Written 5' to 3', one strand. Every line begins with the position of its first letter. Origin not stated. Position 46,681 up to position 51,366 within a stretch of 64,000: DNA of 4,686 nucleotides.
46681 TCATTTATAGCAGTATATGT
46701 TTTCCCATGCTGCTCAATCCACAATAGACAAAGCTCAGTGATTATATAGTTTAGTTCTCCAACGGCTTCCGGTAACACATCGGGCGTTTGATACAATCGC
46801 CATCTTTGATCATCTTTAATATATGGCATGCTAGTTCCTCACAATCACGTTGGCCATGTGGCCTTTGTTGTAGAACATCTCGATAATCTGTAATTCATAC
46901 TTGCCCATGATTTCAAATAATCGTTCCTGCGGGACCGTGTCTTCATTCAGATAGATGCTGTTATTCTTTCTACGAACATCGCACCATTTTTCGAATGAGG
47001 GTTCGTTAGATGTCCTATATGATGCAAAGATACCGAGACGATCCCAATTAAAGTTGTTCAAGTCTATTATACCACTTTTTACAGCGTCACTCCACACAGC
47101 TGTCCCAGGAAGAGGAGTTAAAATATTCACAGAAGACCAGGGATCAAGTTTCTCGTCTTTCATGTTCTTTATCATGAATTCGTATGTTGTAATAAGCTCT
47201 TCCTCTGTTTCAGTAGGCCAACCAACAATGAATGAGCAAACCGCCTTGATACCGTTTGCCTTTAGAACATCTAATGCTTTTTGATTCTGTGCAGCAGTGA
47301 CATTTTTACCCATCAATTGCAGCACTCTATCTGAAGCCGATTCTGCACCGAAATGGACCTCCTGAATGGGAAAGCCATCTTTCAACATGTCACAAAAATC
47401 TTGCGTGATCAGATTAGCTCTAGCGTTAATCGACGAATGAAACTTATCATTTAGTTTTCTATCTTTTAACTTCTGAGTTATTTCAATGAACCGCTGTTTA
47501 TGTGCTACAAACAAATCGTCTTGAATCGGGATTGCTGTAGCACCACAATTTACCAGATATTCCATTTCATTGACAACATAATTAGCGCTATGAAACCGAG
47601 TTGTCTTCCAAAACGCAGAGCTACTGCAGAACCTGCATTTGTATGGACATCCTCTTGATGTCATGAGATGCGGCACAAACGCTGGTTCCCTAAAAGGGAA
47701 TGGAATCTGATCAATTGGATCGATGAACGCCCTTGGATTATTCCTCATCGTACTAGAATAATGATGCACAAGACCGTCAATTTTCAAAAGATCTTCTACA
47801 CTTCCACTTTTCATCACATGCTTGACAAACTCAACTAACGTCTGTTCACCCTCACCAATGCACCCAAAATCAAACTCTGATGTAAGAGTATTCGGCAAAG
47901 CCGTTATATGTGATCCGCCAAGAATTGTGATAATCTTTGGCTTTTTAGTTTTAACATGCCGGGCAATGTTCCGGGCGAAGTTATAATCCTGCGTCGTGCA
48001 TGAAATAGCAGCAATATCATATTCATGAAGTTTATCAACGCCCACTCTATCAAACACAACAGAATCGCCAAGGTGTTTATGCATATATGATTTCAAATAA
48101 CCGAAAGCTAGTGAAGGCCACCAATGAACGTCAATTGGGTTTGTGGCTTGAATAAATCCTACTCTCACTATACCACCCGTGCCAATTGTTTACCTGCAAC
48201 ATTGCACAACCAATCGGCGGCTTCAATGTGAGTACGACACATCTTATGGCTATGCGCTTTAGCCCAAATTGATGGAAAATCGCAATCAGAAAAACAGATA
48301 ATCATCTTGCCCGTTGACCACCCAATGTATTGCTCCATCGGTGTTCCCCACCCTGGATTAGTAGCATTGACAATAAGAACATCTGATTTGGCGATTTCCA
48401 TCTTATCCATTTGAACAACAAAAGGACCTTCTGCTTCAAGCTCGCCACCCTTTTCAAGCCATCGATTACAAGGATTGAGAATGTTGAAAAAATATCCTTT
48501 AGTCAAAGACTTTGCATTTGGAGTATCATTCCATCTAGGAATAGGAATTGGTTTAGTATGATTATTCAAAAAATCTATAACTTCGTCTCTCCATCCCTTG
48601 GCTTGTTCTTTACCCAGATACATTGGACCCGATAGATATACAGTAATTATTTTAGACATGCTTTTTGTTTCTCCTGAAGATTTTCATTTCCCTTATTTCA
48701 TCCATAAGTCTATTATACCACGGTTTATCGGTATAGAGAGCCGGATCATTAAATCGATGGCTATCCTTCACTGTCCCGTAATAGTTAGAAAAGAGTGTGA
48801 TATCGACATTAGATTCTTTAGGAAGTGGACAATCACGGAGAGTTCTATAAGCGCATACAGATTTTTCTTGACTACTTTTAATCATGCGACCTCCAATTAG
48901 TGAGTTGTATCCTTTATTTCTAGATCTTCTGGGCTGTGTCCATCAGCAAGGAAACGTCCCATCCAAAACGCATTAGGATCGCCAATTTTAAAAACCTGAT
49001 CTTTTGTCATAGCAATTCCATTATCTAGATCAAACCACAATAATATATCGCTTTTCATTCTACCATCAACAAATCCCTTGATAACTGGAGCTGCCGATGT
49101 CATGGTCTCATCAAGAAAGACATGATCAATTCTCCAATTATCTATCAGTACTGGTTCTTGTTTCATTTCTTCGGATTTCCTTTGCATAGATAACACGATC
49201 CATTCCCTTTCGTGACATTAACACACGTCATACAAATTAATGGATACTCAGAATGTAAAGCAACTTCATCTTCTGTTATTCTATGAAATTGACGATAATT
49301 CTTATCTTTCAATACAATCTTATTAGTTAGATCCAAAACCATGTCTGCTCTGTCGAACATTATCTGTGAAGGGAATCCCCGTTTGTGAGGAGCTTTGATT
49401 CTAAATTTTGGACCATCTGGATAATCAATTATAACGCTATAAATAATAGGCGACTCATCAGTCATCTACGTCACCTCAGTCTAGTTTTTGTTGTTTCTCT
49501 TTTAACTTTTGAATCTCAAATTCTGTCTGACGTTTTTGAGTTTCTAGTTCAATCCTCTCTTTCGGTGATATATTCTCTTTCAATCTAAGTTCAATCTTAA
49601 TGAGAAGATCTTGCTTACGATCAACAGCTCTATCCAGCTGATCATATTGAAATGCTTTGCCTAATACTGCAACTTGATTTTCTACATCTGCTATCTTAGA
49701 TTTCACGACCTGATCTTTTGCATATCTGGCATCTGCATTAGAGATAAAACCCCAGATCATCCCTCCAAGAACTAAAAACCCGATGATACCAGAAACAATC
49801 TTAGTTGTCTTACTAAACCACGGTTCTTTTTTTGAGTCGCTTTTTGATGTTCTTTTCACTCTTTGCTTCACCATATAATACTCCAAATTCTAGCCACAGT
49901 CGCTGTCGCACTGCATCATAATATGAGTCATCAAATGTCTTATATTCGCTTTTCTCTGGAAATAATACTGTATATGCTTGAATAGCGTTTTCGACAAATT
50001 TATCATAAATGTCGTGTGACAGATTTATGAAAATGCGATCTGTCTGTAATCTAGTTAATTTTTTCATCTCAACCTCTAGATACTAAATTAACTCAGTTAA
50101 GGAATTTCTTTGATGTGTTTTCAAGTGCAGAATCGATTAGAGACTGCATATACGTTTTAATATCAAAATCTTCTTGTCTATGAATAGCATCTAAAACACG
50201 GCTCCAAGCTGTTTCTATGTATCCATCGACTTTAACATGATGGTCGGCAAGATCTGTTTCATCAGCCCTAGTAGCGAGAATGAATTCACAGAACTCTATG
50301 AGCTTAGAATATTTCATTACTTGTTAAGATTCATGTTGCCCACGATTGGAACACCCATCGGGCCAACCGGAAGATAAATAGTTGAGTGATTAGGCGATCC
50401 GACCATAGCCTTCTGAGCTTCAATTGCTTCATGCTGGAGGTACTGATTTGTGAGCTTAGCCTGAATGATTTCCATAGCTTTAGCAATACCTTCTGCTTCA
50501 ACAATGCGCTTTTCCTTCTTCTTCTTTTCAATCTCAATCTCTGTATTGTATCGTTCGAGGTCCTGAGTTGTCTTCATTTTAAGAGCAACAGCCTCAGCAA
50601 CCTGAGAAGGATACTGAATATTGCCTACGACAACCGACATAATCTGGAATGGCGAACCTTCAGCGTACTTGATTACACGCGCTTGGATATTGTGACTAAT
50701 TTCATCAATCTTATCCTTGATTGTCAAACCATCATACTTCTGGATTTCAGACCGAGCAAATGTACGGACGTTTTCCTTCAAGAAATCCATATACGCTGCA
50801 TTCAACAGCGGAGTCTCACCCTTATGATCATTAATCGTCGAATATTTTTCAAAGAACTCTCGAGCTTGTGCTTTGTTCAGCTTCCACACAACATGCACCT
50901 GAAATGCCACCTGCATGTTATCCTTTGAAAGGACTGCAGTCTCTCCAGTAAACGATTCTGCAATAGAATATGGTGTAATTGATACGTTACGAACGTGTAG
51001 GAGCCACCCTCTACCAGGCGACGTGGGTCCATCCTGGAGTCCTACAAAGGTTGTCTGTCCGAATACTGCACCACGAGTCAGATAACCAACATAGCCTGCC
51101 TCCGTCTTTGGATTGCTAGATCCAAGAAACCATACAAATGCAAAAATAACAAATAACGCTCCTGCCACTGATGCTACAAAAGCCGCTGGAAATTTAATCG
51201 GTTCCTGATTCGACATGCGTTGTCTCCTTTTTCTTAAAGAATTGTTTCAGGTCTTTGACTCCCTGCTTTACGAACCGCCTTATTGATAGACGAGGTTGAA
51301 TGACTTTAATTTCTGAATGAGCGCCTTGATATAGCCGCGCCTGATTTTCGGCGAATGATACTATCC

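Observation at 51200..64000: Compositionally distinct high-GC island of about 45 small genes, each with its own promoter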

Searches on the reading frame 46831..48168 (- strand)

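Call 8: search_protein_families(library=pfam, proteins=[window:46831-48168:-], max_evalue=0.01)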
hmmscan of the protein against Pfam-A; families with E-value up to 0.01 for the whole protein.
window:46831-48168:- (445 aa): 3 families
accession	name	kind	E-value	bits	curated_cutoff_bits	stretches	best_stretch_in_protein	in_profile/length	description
PF04055.27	Radical_SAM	-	2.3e-21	77.1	29.5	1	170-331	3-165/166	Radical SAM superfamily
PF02310.24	B12-binding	-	2.8e-12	47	32.1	1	48-114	50-120/121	B12 binding domain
PF19864.5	Radical_SAM_N2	-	0.0011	18.8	29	1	77-121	84-128/151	Radical SAM proteins, N-terminal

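Call 9: search_protein_families(library=phrogs, proteins=[window:46831-48168:-], max_evalue=0.001)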
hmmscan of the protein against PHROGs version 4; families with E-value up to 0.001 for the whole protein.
window:46831-48168:- (445 aa): 2 families
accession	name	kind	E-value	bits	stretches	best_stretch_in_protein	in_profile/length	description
phrog_21079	-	unknown function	1e-07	31.7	1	171-322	279-429/648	-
phrog_9298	-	other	4.6e-05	23.9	1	12-280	8-203/305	radical SAM domain protein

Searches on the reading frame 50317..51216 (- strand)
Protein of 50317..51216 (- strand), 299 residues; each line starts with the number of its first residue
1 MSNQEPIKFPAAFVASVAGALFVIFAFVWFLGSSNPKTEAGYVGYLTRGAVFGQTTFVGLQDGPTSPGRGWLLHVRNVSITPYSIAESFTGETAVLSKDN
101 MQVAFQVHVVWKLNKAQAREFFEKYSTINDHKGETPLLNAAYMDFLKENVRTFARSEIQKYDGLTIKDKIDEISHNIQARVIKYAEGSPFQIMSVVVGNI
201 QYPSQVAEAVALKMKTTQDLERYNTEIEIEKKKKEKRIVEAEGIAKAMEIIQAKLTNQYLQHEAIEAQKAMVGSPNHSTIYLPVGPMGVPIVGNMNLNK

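Call 8: search_protein_families(library=pfam, proteins=[window:50317-51216:-], max_evalue=0.01)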
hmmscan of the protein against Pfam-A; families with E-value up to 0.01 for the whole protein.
window:50317-51216:- (299 aa): 1 family
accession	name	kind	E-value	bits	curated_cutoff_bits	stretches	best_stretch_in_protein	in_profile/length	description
PF01145.31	Band_7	-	5.1e-16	59.7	23.6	1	38-234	3-174/176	SPFH domain / Band 7 family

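Call 9: search_protein_families(library=phrogs, proteins=[window:50317-51216:-], max_evalue=0.001)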
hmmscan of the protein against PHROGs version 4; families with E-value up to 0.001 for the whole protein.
window:50317-51216:- (299 aa): 1 family
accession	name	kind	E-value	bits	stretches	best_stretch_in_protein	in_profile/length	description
phrog_200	-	other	5.7e-32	112.2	1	15-287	82-357/379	lipoprotein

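Call 19: find_related_loci(query=window:50317-51216:-, collection=viral_contigs, flank=10000)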
Query window:50317-51216:- (299 aa) in viral_contigs; peptide patterns used: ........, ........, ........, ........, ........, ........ (x = any residue, [..] = any of these).
124 stretches matched a pattern, but none encodes a relative of the query by tblastn (E <= 1e-3).
